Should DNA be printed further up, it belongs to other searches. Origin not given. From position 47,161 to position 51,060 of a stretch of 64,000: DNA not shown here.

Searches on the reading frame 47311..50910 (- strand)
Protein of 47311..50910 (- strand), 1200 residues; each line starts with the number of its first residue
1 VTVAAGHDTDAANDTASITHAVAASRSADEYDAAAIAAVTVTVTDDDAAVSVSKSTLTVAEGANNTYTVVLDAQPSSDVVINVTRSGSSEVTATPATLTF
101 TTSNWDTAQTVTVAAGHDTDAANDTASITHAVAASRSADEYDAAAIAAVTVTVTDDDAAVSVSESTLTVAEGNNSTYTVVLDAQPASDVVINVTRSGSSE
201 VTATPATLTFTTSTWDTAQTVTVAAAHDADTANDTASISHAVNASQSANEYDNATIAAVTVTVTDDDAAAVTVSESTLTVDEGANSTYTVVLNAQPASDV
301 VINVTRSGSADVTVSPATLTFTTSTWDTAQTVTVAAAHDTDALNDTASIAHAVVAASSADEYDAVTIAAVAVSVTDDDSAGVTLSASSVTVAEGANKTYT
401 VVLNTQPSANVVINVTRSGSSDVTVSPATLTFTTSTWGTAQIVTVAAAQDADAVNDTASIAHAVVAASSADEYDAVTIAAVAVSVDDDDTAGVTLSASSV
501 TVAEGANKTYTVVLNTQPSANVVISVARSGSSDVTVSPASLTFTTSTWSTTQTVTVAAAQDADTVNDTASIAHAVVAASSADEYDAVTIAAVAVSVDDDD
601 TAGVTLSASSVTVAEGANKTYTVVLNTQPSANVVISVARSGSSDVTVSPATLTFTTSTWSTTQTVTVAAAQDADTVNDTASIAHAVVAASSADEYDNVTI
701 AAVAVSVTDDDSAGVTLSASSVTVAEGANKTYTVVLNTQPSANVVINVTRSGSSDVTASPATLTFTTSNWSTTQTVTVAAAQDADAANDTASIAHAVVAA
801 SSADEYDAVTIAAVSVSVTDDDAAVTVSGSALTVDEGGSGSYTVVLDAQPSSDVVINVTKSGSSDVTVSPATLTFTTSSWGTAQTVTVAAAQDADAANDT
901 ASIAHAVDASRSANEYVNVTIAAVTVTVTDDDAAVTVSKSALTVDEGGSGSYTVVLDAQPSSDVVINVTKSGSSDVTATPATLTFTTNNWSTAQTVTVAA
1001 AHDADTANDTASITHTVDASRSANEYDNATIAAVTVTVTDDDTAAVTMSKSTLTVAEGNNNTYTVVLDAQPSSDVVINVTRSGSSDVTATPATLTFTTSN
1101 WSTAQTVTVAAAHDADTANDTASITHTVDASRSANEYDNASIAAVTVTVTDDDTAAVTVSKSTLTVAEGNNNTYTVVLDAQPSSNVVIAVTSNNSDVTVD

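Call 79: search_protein_families(library=pfam, proteins=[window:47311-50910:-], max_evalue=0.001)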
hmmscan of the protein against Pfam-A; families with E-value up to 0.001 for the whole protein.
window:47311-50910:- (1200 aa): 3 families
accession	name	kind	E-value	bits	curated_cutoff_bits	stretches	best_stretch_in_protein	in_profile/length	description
PF17766.7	fn3_6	-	3.3e-20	72.6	26.4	0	1033-1126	6-86/99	Fibronectin type-III domain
PF23064.1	CUB_M02D8_5_5th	-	4.6e-06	27.1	27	0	43-82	3-40/112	M02D8_5-like, fifth CUB domain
PF04253.20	TFR_dimer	-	0.00045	20.6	27.1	0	452-494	61-103/121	Transferrin receptor-like dimerisation domain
